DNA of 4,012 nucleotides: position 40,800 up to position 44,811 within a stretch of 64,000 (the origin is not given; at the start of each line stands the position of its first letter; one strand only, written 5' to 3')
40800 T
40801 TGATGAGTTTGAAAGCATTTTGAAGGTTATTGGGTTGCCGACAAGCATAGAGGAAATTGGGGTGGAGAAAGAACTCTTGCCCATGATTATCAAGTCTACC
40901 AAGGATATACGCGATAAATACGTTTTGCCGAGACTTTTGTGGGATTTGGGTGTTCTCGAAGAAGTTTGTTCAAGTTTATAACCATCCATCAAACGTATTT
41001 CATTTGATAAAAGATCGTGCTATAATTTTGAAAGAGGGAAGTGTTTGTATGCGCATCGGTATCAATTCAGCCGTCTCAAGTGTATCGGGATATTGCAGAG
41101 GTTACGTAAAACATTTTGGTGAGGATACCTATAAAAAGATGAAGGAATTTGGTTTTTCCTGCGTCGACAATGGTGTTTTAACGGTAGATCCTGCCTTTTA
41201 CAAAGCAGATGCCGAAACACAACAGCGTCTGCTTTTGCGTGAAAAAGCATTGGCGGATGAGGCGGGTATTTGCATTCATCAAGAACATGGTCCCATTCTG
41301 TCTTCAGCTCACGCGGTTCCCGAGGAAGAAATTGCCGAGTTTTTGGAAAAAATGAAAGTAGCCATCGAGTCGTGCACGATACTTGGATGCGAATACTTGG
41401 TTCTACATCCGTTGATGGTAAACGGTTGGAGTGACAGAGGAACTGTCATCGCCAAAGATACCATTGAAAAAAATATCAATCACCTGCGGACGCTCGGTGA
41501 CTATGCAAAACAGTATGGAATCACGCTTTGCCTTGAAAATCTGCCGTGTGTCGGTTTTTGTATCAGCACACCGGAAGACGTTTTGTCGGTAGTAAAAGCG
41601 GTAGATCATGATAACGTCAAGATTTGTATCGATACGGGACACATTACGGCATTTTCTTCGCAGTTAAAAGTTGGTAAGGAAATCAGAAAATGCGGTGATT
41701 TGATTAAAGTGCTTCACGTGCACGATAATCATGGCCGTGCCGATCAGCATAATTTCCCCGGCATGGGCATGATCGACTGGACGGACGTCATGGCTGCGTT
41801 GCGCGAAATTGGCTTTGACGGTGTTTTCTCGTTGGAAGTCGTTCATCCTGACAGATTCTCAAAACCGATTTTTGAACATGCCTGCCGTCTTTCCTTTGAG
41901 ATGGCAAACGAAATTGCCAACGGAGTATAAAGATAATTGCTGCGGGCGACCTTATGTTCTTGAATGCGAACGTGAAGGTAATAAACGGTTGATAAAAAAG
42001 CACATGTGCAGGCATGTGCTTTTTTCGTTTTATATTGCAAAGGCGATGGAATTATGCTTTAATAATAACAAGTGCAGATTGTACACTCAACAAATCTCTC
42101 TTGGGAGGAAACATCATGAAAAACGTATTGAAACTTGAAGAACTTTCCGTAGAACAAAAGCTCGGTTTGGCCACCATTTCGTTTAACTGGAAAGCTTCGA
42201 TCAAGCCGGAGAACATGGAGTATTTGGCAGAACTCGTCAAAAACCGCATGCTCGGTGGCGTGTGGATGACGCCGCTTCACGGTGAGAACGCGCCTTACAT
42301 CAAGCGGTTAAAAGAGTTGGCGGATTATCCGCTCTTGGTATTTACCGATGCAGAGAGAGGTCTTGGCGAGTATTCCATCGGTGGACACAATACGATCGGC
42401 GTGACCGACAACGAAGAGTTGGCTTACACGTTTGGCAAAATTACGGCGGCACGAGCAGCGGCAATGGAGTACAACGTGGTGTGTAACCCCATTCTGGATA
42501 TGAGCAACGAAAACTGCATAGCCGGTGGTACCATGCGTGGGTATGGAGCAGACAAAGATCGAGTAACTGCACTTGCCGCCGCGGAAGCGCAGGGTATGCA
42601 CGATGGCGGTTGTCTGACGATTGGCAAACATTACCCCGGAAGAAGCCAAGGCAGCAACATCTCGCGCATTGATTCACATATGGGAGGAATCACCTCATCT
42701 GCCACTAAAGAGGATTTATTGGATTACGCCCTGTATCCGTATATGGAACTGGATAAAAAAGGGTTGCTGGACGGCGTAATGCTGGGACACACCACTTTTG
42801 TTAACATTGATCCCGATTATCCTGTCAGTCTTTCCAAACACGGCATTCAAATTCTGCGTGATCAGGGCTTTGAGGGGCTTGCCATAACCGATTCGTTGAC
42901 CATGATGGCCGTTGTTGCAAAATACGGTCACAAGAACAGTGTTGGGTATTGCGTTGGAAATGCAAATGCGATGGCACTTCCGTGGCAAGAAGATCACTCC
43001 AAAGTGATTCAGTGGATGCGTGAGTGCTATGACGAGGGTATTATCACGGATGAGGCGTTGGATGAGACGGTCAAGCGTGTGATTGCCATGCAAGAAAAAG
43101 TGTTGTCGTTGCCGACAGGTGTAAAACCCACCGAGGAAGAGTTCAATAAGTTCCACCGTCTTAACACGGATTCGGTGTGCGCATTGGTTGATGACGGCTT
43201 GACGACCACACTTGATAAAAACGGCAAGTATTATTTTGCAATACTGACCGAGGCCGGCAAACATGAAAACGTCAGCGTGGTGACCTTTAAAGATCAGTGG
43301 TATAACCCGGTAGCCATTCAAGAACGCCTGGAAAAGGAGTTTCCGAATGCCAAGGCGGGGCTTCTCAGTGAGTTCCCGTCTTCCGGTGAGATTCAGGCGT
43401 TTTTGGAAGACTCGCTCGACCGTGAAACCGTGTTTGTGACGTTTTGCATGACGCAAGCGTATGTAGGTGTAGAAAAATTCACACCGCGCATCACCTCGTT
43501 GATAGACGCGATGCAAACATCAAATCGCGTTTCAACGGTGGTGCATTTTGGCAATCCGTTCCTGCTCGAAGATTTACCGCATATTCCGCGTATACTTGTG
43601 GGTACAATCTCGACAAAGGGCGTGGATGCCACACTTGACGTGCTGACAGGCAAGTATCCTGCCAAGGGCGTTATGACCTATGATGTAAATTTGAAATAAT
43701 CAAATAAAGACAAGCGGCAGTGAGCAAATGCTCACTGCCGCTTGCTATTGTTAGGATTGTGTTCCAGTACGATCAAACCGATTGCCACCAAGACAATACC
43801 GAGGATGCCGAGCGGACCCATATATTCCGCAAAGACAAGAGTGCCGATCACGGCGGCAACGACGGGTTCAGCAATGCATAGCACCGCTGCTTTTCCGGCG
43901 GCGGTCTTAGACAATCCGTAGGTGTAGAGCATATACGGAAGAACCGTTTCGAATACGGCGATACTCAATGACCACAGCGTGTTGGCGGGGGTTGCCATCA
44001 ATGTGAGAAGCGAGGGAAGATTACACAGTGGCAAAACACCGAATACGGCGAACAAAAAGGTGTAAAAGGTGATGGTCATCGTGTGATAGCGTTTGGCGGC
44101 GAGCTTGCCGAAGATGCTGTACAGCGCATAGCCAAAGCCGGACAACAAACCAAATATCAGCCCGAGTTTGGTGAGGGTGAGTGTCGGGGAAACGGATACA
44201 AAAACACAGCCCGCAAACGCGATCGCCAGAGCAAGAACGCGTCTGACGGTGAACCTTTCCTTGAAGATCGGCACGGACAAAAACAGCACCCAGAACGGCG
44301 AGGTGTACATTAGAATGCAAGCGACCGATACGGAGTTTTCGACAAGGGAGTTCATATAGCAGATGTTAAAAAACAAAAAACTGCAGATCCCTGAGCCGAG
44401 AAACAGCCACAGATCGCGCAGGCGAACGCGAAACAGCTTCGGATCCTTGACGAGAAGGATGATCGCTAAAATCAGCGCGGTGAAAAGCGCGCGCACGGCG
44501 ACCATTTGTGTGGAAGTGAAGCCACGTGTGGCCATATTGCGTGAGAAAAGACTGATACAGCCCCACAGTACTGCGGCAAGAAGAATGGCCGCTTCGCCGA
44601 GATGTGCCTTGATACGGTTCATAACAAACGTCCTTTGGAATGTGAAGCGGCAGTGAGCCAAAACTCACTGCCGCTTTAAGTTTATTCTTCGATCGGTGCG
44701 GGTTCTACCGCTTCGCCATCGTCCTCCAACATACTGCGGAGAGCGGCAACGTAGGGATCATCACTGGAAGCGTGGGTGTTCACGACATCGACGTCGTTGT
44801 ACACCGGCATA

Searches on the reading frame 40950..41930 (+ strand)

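Call 55: search_protein_families(library=pfam, proteins=[window:40950-41930:+], max_evalue=0.00001)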
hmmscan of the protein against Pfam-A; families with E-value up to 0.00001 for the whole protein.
window:40950-41930:+ (326 aa): 1 family
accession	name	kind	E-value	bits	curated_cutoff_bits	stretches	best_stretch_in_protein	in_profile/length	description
PF01261.30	AP_endonuc_2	-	1.8e-40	139.7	31.1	1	63-301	3-233/249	Xylose isomerase-like TIM barrel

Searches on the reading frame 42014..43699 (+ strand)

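Call 55: search_protein_families(library=pfam, proteins=[window:42014-43699:+], max_evalue=0.00001)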
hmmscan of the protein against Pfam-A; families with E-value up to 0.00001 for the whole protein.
window:42014-43699:+ (561 aa): 1 family
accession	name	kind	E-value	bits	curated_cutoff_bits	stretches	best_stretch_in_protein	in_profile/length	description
PF00933.27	Glyco_hydro_3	-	8.4e-34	117.9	27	1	69-358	18-315/316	Glycosyl hydrolase family 3 N terminal domain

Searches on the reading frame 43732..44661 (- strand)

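Call 55: search_protein_families(library=pfam, proteins=[window:43732-44661:-], max_evalue=0.00001)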
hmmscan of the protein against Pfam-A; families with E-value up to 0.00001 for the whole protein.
window:43732-44661:- (309 aa): 2 families
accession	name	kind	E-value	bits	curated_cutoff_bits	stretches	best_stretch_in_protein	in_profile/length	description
PF00892.27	EamA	-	1.4e-43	148.9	28.2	2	21-156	2-134/135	EamA-like transporter family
PF03151.22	TPT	-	9.6e-06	25.6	30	0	54-295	34-286/291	Triose-phosphate Transporter family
